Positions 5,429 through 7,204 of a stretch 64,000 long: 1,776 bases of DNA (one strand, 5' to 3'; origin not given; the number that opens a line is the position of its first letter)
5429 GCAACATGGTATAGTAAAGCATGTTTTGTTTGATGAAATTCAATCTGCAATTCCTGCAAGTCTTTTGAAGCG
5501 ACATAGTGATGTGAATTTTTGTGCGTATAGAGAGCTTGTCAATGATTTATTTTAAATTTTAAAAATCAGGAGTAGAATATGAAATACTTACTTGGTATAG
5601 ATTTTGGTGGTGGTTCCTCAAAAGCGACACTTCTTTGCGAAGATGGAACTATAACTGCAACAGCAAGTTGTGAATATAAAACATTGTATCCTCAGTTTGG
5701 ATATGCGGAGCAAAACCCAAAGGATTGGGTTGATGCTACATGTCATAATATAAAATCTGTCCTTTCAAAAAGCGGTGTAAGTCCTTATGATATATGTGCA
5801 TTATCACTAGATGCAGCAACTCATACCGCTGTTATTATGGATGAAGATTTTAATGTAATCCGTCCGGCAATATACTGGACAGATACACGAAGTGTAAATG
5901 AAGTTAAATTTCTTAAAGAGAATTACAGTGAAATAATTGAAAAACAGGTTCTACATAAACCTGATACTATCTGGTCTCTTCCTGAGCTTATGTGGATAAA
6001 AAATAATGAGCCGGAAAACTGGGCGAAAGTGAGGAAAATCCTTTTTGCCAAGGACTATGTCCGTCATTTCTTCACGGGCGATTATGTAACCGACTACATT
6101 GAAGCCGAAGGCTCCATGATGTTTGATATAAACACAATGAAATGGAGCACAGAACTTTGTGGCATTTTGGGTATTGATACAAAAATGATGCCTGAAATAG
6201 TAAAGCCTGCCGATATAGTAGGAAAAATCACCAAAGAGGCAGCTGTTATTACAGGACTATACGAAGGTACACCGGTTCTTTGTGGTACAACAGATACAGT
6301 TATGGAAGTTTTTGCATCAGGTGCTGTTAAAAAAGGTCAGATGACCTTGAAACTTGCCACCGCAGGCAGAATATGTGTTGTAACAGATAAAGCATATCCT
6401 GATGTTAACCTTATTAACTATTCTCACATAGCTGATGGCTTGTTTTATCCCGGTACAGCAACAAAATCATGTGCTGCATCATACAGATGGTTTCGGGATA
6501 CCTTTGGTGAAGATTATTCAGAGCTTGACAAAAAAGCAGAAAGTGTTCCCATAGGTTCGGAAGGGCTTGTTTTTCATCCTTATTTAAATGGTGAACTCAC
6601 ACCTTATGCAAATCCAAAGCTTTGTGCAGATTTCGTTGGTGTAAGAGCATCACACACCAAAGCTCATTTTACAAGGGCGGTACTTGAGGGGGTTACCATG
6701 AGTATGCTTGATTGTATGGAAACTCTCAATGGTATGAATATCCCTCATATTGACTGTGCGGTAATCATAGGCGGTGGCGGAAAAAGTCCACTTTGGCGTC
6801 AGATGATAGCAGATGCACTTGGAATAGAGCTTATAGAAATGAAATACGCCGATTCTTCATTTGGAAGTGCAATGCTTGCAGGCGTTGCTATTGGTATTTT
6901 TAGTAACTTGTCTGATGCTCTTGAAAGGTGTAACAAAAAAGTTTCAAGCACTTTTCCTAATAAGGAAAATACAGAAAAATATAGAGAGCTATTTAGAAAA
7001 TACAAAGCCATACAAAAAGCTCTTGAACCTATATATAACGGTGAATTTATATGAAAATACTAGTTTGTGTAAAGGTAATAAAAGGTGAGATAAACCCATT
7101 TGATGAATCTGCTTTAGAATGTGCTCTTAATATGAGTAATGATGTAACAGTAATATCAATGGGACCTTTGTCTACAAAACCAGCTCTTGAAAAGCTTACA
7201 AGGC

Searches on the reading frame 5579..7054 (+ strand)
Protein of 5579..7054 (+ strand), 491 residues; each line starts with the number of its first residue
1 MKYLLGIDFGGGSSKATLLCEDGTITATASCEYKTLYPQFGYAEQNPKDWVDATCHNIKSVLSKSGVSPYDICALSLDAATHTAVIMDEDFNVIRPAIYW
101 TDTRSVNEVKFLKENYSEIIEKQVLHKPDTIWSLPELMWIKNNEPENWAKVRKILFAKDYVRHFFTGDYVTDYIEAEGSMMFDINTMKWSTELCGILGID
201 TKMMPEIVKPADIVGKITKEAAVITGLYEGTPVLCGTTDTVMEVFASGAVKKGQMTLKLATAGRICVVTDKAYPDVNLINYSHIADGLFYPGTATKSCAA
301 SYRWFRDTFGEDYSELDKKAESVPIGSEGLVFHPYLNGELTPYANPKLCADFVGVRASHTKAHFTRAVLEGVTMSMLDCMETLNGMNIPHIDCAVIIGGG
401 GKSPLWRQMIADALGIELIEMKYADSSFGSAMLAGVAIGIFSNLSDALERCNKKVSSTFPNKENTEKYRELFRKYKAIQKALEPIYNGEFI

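Call 16: search_protein_families(library=pfam, proteins=[window:5579-7054:+], max_evalue=0.001)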
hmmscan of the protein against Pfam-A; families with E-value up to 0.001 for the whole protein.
window:5579-7054:+ (491 aa): 2 families
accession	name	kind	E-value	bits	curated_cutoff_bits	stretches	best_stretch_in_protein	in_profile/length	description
PF00370.27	FGGY_N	-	8.7e-60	202.8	28.8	1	3-245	1-244/245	FGGY family of carbohydrate kinases, N-terminal domain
PF02782.22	FGGY_C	-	5.8e-25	88.7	27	1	295-437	44-197/198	FGGY family of carbohydrate kinases, C-terminal domain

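Call 107: search_protein_families(library=ncbifam, proteins=[window:5579-7051:+], max_evalue=1e-10)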
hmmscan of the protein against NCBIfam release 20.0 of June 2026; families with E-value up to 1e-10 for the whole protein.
window:5579-7051:+ (491 aa): 12 families
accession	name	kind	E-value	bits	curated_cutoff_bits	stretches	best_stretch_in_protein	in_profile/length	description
TIGR01312.1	XylB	equivalog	7.4e-114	380.9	380.25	1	5-478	1-479/481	xylulokinase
TIGR01314.1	gntK_FGGY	equivalog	1.5e-70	238.2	648.55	1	3-486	1-497/505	gluconokinase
NF011601.0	PRK15027.1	equivalog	1.4e-63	215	912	1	5-484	3-481/484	xylulokinase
NF008187.0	PRK10939.1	equivalog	5.3e-54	183.7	528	1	1-480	3-501/521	autoinducer-2 kinase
TIGR01311.1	glycerol_kin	equivalog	9.5e-50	169.3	590.35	1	2-481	1-493/496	glycerol kinase GlpK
NF000756.0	PRK00047.1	subfamily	1.5e-45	155.5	498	1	2-481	5-494/502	glycerol kinase GlpK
NF003154.0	PRK04123.1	equivalog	6e-39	134.2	428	1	1-481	3-536/554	ribulokinase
TIGR02628.1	fuculo_kin_coli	equivalog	2e-36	126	470.9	1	64-460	63-464/465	L-fuculokinase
TIGR01315.1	5C_CHO_kinase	subfamily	7.4e-31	107.4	408.7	2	4-241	2-257/541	FGGY family pentulose kinase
TIGR01234.1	L-ribulokinase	equivalog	3.8e-27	95.2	583.25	1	2-482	1-530/536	ribulokinase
TIGR02627.1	rhamnulo_kin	equivalog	3.3e-20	72.1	527.95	1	50-220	45-217/454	rhamnulokinase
NF007925.0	PRK10640.1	equivalog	2.3e-16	59.3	639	0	50-218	51-221/489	rhamnulokinase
